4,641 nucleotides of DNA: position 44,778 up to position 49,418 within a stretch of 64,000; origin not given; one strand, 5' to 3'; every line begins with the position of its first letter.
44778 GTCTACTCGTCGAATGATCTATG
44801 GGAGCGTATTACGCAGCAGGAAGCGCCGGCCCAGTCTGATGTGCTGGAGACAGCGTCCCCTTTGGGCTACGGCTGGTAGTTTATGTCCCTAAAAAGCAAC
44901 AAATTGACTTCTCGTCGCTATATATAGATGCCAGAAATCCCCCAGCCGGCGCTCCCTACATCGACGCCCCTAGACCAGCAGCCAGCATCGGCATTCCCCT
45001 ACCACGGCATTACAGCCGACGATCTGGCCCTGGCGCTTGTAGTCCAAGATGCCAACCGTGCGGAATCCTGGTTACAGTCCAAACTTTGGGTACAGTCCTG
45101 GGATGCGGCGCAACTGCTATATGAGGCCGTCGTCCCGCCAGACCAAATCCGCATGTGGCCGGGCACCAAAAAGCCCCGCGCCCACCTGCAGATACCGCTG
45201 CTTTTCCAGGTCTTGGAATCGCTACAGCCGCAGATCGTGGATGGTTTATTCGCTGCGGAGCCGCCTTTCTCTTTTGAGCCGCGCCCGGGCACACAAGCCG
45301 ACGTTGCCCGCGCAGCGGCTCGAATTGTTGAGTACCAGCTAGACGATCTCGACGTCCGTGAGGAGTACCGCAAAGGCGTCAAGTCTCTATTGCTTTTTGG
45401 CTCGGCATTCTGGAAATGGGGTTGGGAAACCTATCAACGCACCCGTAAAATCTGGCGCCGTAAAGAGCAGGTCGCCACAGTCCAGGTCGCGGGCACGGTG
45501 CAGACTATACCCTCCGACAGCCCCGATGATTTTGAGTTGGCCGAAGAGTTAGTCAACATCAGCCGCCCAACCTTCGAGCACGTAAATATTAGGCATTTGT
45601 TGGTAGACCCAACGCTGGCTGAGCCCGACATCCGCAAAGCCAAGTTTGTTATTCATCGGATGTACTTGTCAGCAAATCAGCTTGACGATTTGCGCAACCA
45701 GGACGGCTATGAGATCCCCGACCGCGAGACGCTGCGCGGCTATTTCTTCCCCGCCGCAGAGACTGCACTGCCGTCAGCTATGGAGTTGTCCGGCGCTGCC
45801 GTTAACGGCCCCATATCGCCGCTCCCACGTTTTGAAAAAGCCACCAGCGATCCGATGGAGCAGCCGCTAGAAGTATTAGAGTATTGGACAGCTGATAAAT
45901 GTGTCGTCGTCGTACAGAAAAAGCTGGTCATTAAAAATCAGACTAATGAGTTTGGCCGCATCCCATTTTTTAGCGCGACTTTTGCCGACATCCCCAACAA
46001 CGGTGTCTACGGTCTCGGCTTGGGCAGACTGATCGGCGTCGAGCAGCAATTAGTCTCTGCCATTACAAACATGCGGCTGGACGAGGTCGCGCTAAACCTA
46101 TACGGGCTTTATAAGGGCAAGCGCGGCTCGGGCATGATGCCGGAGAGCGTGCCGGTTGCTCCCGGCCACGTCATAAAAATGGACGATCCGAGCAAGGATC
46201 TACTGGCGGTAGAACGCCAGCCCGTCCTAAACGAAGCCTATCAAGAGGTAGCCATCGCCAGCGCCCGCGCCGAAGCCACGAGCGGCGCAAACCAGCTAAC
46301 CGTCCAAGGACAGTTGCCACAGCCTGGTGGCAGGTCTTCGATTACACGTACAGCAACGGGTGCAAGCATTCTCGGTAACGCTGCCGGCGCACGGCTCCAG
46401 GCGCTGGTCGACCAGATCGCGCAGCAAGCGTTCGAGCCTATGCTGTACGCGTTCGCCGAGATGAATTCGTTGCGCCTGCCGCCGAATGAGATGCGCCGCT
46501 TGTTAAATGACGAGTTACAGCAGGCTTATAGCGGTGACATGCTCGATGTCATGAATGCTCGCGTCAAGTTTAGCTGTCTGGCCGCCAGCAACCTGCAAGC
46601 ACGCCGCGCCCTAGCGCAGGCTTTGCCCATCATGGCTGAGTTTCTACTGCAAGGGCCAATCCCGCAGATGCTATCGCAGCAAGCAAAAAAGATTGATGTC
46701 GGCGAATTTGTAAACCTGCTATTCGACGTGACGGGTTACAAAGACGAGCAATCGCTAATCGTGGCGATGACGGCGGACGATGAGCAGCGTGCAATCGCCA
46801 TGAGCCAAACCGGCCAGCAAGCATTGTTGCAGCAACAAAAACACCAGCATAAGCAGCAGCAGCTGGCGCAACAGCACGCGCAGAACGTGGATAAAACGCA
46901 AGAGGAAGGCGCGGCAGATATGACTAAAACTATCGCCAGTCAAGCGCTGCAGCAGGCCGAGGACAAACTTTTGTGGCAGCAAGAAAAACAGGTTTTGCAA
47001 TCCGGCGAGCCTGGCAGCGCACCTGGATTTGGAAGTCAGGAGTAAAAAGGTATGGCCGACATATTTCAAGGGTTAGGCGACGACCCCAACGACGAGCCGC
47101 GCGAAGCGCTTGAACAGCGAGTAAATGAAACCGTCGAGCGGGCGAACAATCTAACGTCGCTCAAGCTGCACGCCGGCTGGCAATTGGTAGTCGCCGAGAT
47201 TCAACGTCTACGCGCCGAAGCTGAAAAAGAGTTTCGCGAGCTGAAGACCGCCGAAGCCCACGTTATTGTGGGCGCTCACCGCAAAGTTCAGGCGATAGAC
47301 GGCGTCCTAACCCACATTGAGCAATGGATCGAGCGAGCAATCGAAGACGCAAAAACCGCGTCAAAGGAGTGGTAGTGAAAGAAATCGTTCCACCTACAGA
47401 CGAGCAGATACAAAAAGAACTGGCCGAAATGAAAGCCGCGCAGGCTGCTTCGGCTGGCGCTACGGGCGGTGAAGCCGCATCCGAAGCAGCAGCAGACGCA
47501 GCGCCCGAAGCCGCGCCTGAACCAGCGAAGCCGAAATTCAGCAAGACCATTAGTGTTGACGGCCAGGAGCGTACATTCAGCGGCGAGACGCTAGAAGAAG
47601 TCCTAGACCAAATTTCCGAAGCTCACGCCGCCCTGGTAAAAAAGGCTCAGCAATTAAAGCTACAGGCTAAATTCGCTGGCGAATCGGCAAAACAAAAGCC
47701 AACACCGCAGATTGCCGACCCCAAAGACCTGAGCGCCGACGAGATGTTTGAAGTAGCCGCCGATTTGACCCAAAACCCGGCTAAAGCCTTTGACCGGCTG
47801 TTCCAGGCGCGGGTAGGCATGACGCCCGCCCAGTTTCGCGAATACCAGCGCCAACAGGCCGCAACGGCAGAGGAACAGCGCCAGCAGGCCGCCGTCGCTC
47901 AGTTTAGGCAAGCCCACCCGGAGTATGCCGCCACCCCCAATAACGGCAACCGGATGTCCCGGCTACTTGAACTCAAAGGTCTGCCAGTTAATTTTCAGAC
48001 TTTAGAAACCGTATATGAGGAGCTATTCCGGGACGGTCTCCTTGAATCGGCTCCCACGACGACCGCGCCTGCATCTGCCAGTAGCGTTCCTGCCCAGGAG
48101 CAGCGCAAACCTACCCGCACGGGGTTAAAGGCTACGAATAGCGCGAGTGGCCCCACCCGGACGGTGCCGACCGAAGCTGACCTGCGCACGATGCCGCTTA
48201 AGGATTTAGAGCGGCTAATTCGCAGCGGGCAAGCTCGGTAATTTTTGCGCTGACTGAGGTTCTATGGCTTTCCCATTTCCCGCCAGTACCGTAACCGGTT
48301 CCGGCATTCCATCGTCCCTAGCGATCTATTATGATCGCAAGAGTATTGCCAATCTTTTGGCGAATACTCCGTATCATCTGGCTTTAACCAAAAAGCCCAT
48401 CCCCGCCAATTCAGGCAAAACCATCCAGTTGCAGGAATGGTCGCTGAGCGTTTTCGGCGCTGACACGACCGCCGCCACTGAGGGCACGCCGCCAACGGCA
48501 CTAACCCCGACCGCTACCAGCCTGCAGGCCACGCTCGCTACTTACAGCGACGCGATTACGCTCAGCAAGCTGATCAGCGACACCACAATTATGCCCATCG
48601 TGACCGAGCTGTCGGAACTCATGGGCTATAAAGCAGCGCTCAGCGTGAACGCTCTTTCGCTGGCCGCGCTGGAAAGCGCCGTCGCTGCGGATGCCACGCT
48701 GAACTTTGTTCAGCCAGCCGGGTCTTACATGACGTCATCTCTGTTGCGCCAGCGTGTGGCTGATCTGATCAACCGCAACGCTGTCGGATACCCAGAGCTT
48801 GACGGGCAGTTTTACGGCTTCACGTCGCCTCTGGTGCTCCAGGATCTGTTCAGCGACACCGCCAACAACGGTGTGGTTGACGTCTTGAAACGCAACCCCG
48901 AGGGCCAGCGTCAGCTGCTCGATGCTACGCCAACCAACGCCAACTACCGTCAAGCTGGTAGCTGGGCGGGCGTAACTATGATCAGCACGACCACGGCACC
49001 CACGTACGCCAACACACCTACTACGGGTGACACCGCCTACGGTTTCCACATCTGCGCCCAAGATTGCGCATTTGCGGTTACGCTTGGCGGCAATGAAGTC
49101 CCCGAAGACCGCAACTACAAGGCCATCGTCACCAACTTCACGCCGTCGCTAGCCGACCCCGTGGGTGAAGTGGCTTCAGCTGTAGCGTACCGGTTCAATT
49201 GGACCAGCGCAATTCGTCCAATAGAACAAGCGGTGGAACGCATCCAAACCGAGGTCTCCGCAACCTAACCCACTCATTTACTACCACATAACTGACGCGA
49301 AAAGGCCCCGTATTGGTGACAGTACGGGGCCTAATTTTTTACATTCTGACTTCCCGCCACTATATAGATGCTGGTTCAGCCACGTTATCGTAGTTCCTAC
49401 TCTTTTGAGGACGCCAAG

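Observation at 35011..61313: Recurring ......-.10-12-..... box directly abutting late-gene start codons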

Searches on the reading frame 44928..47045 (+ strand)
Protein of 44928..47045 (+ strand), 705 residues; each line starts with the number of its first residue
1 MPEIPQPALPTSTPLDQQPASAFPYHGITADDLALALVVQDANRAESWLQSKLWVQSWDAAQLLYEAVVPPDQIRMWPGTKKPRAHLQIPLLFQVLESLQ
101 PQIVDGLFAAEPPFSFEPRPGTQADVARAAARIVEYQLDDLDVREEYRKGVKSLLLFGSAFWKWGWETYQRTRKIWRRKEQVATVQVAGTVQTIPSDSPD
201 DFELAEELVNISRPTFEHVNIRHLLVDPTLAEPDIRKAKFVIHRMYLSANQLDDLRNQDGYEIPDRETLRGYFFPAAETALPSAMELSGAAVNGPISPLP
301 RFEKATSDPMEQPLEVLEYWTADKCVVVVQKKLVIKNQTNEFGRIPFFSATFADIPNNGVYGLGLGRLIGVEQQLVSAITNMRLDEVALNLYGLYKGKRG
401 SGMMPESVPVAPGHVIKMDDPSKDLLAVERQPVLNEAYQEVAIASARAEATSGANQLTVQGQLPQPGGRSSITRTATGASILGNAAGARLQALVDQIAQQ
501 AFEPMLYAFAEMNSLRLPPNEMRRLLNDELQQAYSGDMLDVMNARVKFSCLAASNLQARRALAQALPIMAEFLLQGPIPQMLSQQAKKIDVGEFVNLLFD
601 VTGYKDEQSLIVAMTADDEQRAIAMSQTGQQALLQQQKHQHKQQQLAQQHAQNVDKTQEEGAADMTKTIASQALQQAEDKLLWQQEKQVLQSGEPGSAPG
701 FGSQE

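Call 8: search_protein_families(library=pfam, proteins=[window:44928-47045:+], max_evalue=0.01)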
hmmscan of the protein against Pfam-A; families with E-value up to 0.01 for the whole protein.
window:44928-47045:+ (705 aa): 1 family
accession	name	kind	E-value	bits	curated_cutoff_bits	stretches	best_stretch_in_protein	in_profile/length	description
PF23899.1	SU10_portal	-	3.6e-29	102.1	30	1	35-649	2-588/593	Phage SU10 portal protein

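Call 14: search_protein_families(library=phrogs, proteins=[window:44928-47045:+], max_evalue=0.001)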
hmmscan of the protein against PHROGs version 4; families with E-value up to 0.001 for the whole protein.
window:44928-47045:+ (705 aa): 2 families
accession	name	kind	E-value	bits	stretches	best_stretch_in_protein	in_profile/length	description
phrog_332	-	connector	1.2e-27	97.6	1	81-660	54-555/560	head-tail adaptor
phrog_1216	-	head and packaging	1.6e-15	57.7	1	85-686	61-673/714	portal protein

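Call 21: find_related_loci(query=window:44928-47045:+, collection=genome_contigs, flank=10000)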
Query window:44928-47045:+ (705 aa) in genome_contigs; peptide patterns used: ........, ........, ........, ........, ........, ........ (x = any residue, [..] = any of these).
70 stretches matched a pattern, but none encodes a relative of the query by tblastn (E <= 1e-3).

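Call 22: find_related_loci(query=window:44928-47045:+, collection=viral_contigs, flank=10000)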
Query window:44928-47045:+ (705 aa) in viral_contigs; peptide patterns used: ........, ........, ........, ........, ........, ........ (x = any residue, [..] = any of these).
10 stretches matched a pattern, but none encodes a relative of the query by tblastn (E <= 1e-3).

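Call 32: find_homologous_proteins(query=window:44928-47045:+, max_evalue=1e-20)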
Query window:44928-47045:+ (705 aa): 50 proteins with E <= 1e-20 among 8000 candidates.
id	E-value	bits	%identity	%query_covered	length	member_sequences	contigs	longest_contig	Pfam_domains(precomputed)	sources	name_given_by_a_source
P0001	0.0e+0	1570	100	100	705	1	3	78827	PF23899.2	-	-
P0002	2.4e-188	646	46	99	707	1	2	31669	PF23899.2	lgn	-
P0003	1.5e-159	551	43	92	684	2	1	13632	PF23899.2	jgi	jgi:hypothetical protein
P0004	1.5e-158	548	42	96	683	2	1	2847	PF23899.2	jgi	jgi:hypothetical protein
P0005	8.3e-153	529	42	95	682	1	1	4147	PF23899.2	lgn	-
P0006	1.3e-152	528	40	92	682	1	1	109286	PF23899.2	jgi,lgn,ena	-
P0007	7.1e-152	526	41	87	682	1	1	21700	PF23899.2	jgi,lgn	-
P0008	3.1e-149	517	40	96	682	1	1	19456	PF23899.2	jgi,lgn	-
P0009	5.2e-147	510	40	89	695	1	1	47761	PF23899.2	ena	-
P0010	1.4e-146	508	42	85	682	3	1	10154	PF23899.2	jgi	-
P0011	1.5e-145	505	40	92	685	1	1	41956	PF23899.2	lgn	-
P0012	6.2e-144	499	38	100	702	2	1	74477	PF23899.2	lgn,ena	-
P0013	3.0e-143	497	38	99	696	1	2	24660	PF23899.2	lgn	-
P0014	4.7e-143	496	40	85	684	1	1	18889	PF23899.2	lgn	-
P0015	2.3e-142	494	39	88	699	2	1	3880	PF23899.2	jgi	jgi:hypothetical protein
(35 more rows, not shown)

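Call 33: find_encoding_contigs(protein=P0002, flank=10000, max_places=2)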
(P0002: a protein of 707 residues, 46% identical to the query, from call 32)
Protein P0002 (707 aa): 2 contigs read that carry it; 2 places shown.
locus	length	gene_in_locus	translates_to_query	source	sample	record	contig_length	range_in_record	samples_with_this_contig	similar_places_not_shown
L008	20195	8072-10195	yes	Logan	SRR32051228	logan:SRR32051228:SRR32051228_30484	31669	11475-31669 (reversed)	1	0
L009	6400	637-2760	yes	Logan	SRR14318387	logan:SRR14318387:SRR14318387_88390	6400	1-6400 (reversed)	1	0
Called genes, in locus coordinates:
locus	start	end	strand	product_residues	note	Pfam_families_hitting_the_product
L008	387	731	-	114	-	-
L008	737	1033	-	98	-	-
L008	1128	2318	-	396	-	-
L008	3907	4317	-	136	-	-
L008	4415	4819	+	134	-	PF10908:Tlde1_dom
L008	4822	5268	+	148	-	PF11351:GTA_holin_3TM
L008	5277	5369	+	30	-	-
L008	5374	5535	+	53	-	-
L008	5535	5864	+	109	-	-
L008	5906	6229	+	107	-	-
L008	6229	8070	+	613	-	PF17289:Terminase_6C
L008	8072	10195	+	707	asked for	PF23899:SU10_portal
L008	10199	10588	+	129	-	-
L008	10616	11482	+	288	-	-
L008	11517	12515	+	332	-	PF25209:Phage_capsid_4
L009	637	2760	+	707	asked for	PF23899:SU10_portal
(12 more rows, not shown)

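Call 34: find_encoding_contigs(protein=P0006, flank=10000, max_places=1)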
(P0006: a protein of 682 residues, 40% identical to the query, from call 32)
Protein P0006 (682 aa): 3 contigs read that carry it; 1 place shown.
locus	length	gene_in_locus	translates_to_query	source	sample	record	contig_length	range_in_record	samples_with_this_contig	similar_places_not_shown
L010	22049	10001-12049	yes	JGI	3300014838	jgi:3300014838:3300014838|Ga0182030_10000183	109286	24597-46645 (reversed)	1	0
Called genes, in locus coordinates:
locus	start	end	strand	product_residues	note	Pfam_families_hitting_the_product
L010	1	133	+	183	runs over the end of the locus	-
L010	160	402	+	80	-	-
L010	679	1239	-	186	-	PF13401:AAA_22 (faint), PF00004:AAA, PF13177:DNA_pol3_delta2 (weak)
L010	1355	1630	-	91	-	-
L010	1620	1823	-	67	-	-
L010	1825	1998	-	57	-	-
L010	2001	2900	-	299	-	PF08401:ArdcN, PF18818:MPTase-PolyVal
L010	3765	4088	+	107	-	-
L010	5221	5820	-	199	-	-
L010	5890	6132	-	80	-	-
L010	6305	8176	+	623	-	-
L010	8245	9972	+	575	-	PF17289:Terminase_6C (weak)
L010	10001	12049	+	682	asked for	PF23899:SU10_portal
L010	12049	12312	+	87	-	-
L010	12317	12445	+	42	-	-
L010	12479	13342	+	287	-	-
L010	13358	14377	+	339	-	-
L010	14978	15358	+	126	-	-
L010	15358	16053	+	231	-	PF24175:SU10_adaptor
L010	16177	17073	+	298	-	PF24175:SU10_adaptor (weak)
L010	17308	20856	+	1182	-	-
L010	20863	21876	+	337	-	-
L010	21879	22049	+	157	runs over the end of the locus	-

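Call 35: find_encoding_contigs(protein=P0012, flank=10000, max_places=1)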
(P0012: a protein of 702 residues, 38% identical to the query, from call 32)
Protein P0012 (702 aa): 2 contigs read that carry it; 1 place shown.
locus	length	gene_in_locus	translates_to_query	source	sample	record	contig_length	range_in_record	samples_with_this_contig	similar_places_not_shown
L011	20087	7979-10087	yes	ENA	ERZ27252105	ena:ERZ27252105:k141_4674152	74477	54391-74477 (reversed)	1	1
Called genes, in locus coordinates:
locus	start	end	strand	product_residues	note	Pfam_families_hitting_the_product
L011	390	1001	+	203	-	PF00535:Glycos_transf_2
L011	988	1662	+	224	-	PF00535:Glycos_transf_2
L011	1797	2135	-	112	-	-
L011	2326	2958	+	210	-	-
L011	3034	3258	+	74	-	-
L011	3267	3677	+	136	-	-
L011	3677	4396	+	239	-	-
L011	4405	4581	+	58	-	-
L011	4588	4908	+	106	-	-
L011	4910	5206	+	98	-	-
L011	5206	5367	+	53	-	PF20106:DUF6496 (faint)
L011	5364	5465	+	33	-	-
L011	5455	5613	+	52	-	-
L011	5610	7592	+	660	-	-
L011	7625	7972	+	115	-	-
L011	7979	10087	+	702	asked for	PF23899:SU10_portal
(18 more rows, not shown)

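Call 110: search_protein_families(library=pfam, proteins=[L010:6305-8176:+], max_evalue=0.01)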
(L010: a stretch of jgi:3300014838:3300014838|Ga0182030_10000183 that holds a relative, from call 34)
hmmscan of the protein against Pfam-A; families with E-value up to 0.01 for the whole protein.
L010:6305-8176:+ (623 aa): 0 families

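Call 126: find_related_loci(query=L010:679-1239:-, collection=metagenome_contigs, flank=10000)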
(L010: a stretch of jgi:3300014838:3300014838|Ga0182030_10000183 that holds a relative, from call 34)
Query L010:679-1239:- (186 aa) in metagenome_contigs; peptide patterns used: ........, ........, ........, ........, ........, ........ (x = any residue, [..] = any of these).
176 stretches matched a pattern; 38 encode a relative of the query (tblastn E <= 1e-3); 37 distinct loci.
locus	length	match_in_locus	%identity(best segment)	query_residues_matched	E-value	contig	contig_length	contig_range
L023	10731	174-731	93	1-186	2e-119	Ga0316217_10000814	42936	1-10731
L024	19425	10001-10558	89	1-186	2e-115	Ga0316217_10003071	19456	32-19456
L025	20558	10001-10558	99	1-186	4e-127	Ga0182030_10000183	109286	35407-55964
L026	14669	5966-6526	74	1-186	4e-96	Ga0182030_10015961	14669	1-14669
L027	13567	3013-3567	73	1-185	1e-93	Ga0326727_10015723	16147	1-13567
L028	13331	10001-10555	72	1-185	8e-93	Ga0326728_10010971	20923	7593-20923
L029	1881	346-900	71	1-185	2e-93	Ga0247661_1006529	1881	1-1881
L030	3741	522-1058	71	1-178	1e-85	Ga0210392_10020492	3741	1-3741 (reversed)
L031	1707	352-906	70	1-184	1e-89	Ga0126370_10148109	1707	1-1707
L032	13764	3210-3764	66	1-184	3e-83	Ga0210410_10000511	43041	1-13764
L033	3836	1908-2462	66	1-184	2e-83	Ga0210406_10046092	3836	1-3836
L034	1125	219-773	64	1-184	2e-87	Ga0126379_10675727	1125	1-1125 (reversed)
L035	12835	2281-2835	65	1-184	2e-81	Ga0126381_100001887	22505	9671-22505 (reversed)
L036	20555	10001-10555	66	1-184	2e-78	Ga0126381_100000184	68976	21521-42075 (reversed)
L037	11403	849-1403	68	1-184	4e-78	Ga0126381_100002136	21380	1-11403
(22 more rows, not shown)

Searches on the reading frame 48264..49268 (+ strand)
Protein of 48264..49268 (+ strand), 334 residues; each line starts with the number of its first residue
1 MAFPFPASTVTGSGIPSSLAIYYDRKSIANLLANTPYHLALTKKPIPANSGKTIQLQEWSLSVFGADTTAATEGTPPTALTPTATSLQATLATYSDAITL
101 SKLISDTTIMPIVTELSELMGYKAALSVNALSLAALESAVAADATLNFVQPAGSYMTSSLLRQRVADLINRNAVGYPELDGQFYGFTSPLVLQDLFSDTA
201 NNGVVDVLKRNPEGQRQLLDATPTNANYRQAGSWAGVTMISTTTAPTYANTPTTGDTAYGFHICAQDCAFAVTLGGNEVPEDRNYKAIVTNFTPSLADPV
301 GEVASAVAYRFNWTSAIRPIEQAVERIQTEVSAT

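Call 8: search_protein_families(library=pfam, proteins=[window:48264-49268:+], max_evalue=0.01)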
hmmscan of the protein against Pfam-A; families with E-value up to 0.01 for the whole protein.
window:48264-49268:+ (334 aa): 0 families

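Call 14: search_protein_families(library=phrogs, proteins=[window:48264-49268:+], max_evalue=0.001)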
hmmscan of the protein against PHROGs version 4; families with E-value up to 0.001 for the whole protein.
window:48264-49268:+ (334 aa): 1 family
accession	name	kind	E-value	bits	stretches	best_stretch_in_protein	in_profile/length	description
phrog_1357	-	head and packaging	3.7e-12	46.9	1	11-270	25-290/356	major head protein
